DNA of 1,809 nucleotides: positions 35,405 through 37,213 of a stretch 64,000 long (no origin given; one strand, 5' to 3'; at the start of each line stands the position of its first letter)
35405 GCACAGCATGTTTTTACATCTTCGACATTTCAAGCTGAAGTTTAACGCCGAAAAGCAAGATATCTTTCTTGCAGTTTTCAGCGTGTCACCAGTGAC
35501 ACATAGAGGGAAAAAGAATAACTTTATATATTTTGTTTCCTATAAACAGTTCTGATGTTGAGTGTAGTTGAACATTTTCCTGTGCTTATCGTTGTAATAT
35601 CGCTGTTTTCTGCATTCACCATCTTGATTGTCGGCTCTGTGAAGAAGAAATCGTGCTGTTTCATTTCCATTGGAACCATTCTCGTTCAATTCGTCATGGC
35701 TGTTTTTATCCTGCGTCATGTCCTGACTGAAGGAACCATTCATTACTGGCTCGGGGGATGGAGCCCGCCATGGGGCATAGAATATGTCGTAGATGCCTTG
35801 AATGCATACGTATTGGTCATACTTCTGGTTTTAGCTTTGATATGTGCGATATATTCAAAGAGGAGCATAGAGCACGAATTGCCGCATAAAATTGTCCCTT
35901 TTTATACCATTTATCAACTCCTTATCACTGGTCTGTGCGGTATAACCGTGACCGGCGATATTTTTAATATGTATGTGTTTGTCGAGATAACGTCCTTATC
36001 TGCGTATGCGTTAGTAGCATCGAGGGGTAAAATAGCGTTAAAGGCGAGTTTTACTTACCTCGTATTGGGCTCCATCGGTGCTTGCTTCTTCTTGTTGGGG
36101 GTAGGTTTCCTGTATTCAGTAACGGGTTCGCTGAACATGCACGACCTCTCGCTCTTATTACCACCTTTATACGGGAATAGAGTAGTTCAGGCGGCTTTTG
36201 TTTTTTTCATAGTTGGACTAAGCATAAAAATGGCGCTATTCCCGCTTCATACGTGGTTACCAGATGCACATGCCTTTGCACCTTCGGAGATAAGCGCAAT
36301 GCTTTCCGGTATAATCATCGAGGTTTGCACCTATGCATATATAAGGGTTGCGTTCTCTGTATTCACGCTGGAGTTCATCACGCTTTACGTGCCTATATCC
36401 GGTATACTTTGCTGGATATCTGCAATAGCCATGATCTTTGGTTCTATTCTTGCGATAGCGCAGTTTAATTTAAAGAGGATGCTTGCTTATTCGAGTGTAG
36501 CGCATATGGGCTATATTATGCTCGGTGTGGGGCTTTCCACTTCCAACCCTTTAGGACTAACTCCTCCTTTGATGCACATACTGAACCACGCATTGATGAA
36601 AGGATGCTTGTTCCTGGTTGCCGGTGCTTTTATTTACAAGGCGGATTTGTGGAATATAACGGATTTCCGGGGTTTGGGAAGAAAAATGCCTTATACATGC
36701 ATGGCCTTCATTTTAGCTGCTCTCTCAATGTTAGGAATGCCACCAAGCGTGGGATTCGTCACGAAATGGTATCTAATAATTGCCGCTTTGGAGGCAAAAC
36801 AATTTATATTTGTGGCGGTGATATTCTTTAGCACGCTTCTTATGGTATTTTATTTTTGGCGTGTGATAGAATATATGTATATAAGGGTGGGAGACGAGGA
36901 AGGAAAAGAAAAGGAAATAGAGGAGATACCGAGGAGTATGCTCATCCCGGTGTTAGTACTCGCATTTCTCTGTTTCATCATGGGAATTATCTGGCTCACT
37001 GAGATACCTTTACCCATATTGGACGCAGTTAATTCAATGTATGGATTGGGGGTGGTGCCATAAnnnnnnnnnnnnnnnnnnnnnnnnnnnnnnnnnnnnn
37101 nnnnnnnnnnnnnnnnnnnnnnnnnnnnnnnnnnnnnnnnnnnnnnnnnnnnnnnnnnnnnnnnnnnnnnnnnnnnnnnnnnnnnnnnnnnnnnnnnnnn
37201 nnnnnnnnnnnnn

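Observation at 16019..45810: Two paralogous Mbh/Mrp-like multi-antiporter modules bracketing an FrhB-HdrA pair, with no Q-module or hydrogenase module in the window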

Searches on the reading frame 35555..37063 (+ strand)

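Call 4: search_protein_families(library=pfam, proteins=[window:35555-37063:+], max_evalue=0.01)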
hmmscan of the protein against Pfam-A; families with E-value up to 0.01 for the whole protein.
window:35555-37063:+ (502 aa): 1 family
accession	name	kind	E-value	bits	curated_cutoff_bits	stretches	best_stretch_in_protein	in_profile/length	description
PF00361.26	Proton_antipo_M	-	5.1e-62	210.2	21.5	1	134-429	2-293/294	NADH:quinone oxidoreductase/Mrp antiporter, TM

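Call 21: search_protein_families(library=ncbifam, proteins=[window:35555-37063:+], max_evalue=0.00001)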
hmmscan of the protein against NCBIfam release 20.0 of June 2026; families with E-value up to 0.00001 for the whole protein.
window:35555-37063:+ (502 aa): 74 families (the best 25 are shown)
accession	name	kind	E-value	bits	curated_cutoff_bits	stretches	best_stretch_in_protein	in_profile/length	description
NF009305.0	PRK12662.1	equivalog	1.4e-125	419.8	700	1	6-479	3-475/492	putative monovalent cation/H+ antiporter subunit D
NF006240.0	PRK08376.1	subfamily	9e-92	308.6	662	1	5-479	3-491/521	putative monovalent cation/H+ antiporter subunit D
NF006241.0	PRK08377.1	equivalog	1.6e-89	301.2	645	1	8-478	4-461/494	NADH dehydrogenase subunit N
NF009306.0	PRK12663.1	equivalog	1.7e-83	281.1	542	1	9-479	6-466/498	Na+/H+ antiporter subunit D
NF005818.0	PRK07691.1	equivalog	1.3e-79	268.5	586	1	10-479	7-468/496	Na+/H+ antiporter subunit D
NF006419.0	PRK08668.1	equivalog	4.9e-77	260.1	617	1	12-495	7-477/613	NADH dehydrogenase subunit M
TIGR00944.1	2a6301s04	subfamily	4.7e-73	247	692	1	8-473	2-459/463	multicomponent K+/H+ antiporter, MrpD/PhaD subunit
NF006236.0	PRK08375.1-1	equivalog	2.7e-72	244.3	663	1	3-479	3-480/493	putative monovalent cation/H+ antiporter subunit D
NF005086.0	PRK06521.1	equivalog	5.4e-67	226.7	667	1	10-479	9-491/669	hydrogenase 4 subunit B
NF009308.0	PRK12665.1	equivalog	3.1e-66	224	585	1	5-449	5-445/531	Na+/H+ antiporter subunit D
TIGR01770.1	NDH_I_N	subfamily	6.4e-66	223.2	332.6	1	7-477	4-465/472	NADH-quinone oxidoreductase subunit NuoN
NF009309.0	PRK12666.1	equivalog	1e-64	219.1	476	1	4-477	3-488/529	monovalent cation/H+ antiporter subunit D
NF006237.0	PRK08375.1-2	equivalog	4.8e-63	214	597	1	11-483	5-438/497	putative monovalent cation/H+ antiporter subunit D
TIGR01972.1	NDH_I_M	subfamily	2e-62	211.5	263.8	1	11-479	3-467/486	NADH-quinone oxidoreductase subunit M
NF006238.0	PRK08375.1-4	equivalog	2e-61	208.4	626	1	10-441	7-428/531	putative monovalent cation/H+ antiporter subunit D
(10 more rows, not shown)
